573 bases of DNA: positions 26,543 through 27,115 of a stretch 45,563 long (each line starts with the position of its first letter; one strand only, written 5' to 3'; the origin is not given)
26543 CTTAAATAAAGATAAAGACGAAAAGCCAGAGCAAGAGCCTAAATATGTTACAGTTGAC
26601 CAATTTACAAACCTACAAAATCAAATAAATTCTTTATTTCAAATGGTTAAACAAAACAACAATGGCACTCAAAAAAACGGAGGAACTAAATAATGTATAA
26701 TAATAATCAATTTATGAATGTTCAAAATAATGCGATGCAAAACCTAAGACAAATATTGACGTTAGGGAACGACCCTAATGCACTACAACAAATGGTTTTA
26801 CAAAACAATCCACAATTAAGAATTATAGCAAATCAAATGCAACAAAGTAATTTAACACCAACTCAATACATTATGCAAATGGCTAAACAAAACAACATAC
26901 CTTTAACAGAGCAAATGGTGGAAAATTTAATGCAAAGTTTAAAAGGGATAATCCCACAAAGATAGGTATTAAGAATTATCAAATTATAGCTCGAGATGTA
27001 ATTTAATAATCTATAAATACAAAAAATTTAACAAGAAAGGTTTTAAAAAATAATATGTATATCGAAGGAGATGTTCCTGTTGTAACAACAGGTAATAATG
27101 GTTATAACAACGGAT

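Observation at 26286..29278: Accessory operon of low-complexity proteins plus a C1q/BclA-C-like protein and a mini Cys/His hydrolase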

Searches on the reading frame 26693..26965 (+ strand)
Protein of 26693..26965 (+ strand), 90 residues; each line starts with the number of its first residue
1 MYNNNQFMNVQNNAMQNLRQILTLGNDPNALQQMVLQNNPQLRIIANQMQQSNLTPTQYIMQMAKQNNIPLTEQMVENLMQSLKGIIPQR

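Call 4: search_protein_families(library=pfam, proteins=[window:26693-26965:+], max_evalue=1)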
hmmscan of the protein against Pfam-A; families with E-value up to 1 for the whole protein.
window:26693-26965:+ (90 aa): 3 families
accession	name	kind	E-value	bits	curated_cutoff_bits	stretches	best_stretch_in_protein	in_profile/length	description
PF25502.1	DUF7915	-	0.08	13.4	27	1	55-86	86-117/150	Domain of unknown function (DUF7915)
PF17058.10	MBR1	-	0.13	12.7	25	1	4-78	82-154/230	Mitochondrial biogenesis regulation protein 1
PF00248.27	Aldo_ket_red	-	0.13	11.7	24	1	28-72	143-187/291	Aldo/keto reductase family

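Call 5: search_protein_families(library=phrogs, proteins=[window:26693-26965:+], max_evalue=0.1)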
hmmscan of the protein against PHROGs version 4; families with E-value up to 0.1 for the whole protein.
window:26693-26965:+ (90 aa): 1 family
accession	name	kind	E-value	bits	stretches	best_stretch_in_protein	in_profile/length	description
phrog_15052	-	unknown function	0.012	15.9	1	6-68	93-155/219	-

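Call 51: search_protein_families(library=pfam, alignment_id=A7, max_evalue=1)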
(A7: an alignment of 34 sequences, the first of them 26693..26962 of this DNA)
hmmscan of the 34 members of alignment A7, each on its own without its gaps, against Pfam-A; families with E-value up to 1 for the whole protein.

A. member 1, window:26693-26962:+ (90 aa): 3 families
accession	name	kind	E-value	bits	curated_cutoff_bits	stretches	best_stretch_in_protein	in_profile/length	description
PF25502.1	DUF7915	-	0.08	13.4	27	1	55-86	86-117/150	Domain of unknown function (DUF7915)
PF17058.10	MBR1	-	0.13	12.7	25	1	4-78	82-154/230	Mitochondrial biogenesis regulation protein 1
PF00248.27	Aldo_ket_red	-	0.13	11.7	24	1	28-72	143-187/291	Aldo/keto reductase family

B. families by the number of members that match (of 34 scanned): 62 families (the first 25 are shown)
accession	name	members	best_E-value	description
PF00570.28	HRDC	5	0.013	HRDC domain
PF02817.22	E3_binding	5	0.026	e3 binding domain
PF09280.16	XPC-binding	4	0.03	XPC-binding domain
PF08784.17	RPA_C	3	0.054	Replication protein A C terminal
PF01466.24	Skp1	2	0.0067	Skp1 family, dimerisation domain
PF13551.12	HTH_29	2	0.008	Winged helix-turn helix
PF21770.3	MgtC_SapB_C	2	0.011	MGTC/SAPB C-terminal domain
PF09312.16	SurA_N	2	0.011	SurA N-terminal domain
PF05698.19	Trigger_C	2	0.066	Bacterial trigger factor protein (TF) C-terminus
PF05527.17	TNFAIP8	1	0.0014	Tumor necrosis factor alpha-induced protein 8-like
PF08638.16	Med14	1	0.0017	Mediator complex subunit MED14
PF04221.18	RelB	1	0.0044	RelB antitoxin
PF03320.18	FBPase_glpX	1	0.0056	Bacterial fructose-1,6-bisphosphatase, glpX-encoded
PF03998.19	Utp11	1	0.0066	Utp11 protein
PF13542.12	HTH_Tnp_ISL3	1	0.0071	Helix-turn-helix domain of transposase family ISL3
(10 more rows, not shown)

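Call 58: search_protein_families(library=ncbifam, proteins=[window:26693-26962:+], max_evalue=0.5)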
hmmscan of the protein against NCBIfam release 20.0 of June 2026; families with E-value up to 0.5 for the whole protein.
window:26693-26962:+ (90 aa): 1 family
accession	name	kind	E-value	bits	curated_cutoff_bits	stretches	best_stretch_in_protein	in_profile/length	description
NF010723.1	PRK14125.1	equivalog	0.034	14.1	60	1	26-70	27-72/87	cell division suppressor protein YneA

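Call 61: search_protein_families(library=padloc, proteins=[window:26693-26962:+], max_evalue=0.1)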
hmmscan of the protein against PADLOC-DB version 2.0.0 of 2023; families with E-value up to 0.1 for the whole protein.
window:26693-26962:+ (90 aa): 1 family
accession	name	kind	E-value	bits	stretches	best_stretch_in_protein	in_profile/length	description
PDLC04514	PDC-M20B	-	0.027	11.9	1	6-52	207-253/282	-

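Call 106: search_solved_structures(query=A7, max_evalue=1, show_alignments=1)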
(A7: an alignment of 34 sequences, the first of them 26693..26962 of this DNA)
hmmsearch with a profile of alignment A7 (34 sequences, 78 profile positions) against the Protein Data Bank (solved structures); distinct sequences matched with E-value up to 1: 13.
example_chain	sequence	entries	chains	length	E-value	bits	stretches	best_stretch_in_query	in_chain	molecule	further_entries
7bqq_A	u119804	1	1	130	5.9e-05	26.5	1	13-73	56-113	Gogy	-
2xny_M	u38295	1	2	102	0.021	18.3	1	11-70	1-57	M PROTEIN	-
8j07_10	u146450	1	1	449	0.031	17.8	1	12-70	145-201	Dynein regulatory complex protein 10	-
2oto_A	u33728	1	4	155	0.056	17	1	11-68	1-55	M protein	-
3bbz_A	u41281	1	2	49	0.24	14.9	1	20-57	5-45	P protein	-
9jua_A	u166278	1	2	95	0.25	14.8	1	43-71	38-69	Enhancer of yellow 2b transcription factor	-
2pv3_A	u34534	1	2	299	0.28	14.7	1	37-70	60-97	Chaperone surA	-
1u9p_A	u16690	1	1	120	0.32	14.5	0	47-76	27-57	pArc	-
8i4m_S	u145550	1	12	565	0.33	14.5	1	17-68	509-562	Portal protein(gp 16) of the cyanophage P-SCSP1u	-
3f02_A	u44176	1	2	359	0.39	14.3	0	35-74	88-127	Neuroserpin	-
5cwf_A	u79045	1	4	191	0.59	13.7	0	10-63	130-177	Designed helical repeat protein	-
3fgq_A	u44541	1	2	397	0.6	13.6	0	35-74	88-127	Neuroserpin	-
3f5n_A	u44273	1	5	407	0.66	13.5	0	35-74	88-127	Neuroserpin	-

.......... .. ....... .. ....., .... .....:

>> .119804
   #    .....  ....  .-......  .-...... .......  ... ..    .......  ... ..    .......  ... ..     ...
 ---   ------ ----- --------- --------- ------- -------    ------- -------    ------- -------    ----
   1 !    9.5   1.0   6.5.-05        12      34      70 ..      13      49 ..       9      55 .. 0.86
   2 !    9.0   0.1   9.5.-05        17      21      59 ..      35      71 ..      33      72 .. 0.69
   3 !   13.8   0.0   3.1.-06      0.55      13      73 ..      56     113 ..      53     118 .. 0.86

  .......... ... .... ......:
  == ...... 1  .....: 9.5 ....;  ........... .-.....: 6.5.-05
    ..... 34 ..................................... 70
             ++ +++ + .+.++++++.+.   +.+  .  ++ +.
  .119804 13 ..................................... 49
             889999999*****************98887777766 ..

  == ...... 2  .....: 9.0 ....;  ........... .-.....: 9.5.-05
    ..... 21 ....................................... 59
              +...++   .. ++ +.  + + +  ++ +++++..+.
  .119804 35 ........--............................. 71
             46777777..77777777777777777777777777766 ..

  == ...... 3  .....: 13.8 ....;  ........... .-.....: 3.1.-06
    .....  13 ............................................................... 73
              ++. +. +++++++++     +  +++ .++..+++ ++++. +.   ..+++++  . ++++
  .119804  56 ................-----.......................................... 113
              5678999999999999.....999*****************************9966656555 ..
